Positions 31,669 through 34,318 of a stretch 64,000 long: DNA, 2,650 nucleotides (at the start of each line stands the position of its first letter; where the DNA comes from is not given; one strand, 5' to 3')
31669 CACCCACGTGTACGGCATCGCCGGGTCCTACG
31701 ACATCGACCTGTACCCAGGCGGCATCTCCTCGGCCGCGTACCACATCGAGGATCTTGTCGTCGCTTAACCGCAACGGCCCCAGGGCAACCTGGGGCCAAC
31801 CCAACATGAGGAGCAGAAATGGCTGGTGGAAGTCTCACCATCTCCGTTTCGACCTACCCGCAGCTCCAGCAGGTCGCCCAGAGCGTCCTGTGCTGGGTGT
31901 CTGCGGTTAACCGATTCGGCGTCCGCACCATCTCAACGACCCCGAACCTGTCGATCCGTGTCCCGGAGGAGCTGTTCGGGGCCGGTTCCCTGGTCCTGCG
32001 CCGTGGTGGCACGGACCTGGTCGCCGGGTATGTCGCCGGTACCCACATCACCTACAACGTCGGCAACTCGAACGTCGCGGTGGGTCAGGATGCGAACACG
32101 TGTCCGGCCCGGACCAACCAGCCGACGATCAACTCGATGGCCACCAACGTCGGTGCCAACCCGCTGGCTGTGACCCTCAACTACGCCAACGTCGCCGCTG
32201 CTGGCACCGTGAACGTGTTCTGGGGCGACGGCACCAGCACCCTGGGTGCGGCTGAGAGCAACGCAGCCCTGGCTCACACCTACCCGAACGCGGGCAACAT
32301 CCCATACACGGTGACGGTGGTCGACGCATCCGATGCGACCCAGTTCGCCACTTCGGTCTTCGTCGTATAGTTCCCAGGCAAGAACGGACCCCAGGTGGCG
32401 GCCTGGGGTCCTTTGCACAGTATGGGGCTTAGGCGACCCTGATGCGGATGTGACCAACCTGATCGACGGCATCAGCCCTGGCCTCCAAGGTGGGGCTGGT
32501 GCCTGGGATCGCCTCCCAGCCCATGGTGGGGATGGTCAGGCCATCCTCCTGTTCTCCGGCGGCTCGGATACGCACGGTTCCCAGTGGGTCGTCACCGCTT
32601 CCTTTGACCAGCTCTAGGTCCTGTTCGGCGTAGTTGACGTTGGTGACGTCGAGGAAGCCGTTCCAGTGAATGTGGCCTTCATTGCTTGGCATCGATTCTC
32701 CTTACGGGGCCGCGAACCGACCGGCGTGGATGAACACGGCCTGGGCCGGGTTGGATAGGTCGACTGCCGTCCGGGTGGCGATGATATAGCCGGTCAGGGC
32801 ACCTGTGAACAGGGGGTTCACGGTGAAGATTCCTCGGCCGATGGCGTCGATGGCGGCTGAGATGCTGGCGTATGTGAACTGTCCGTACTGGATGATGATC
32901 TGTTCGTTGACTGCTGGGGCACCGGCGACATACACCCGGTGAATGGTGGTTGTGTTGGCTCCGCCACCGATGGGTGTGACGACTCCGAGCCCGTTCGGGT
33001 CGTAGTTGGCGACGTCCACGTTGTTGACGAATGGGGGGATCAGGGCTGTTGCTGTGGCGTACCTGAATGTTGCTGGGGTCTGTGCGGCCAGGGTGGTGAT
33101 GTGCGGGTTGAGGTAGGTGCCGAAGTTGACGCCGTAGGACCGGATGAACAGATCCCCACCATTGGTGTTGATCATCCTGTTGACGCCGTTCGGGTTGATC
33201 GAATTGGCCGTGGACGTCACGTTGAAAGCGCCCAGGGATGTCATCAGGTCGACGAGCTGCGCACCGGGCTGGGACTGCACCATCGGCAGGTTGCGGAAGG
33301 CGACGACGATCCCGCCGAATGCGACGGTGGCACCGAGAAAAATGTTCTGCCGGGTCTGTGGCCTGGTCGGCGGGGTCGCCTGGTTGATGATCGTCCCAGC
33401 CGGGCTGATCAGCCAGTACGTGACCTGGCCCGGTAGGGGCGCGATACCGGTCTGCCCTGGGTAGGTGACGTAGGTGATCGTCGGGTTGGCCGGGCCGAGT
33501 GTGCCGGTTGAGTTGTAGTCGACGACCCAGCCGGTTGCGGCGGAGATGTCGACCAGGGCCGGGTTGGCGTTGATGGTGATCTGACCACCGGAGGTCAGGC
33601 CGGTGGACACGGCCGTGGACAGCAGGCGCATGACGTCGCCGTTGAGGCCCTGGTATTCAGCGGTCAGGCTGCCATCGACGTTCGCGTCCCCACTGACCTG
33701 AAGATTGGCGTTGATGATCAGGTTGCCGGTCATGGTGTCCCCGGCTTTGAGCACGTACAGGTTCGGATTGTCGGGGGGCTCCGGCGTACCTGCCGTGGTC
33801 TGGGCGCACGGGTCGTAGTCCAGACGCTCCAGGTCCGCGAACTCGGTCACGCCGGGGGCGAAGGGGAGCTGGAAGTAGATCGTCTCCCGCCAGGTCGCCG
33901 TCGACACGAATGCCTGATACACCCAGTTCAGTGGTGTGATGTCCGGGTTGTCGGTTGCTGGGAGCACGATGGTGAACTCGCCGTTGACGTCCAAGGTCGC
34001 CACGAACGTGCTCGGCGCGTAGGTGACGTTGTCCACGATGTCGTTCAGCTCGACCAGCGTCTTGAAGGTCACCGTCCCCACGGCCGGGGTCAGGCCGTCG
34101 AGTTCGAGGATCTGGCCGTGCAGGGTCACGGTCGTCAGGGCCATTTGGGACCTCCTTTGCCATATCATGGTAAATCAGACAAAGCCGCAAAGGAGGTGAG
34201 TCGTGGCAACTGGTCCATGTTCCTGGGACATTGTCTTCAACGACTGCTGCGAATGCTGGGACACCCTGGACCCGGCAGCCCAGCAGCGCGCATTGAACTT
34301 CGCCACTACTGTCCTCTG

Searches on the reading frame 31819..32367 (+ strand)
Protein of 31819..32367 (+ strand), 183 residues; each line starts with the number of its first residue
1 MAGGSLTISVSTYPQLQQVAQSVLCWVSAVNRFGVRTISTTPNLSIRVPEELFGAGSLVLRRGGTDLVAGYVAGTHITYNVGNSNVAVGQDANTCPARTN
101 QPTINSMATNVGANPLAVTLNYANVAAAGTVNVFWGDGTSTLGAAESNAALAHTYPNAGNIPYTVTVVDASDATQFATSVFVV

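Call 126: search_protein_families(library=pfam, proteins=[window:31819-32367:+], max_evalue=0.01)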
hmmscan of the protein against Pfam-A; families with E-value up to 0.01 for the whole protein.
window:31819-32367:+ (183 aa): 1 family
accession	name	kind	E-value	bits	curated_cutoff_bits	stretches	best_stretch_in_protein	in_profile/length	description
PF18911.6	PKD_4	-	0.00028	21.3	27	1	101-175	3-76/85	PKD domain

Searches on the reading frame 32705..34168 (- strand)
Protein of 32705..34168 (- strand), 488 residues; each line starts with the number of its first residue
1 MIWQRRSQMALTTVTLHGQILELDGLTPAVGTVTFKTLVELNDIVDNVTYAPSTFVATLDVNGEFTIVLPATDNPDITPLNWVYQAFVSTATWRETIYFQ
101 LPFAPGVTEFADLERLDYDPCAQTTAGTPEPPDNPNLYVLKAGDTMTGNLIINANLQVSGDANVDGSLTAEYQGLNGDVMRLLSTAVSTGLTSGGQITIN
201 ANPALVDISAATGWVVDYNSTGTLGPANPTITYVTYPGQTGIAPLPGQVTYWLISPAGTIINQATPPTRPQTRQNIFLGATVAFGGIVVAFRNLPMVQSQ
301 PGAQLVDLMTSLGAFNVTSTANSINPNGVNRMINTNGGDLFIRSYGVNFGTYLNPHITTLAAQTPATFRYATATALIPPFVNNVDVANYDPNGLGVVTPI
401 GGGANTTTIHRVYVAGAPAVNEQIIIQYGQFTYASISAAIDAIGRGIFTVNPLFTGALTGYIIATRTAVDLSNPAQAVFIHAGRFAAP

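Call 21: search_protein_families(library=phrogs, proteins=[window:32705-34168:-], max_evalue=0.001)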
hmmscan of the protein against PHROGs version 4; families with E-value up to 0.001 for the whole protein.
window:32705-34168:- (488 aa): 2 families
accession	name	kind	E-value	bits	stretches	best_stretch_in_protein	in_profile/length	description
phrog_16641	-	tail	2e-47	162.5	2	188-486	439-737/1296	tail fiber protein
phrog_14726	-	tail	2e-06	27.9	1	12-86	8-80/537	tail fiber protein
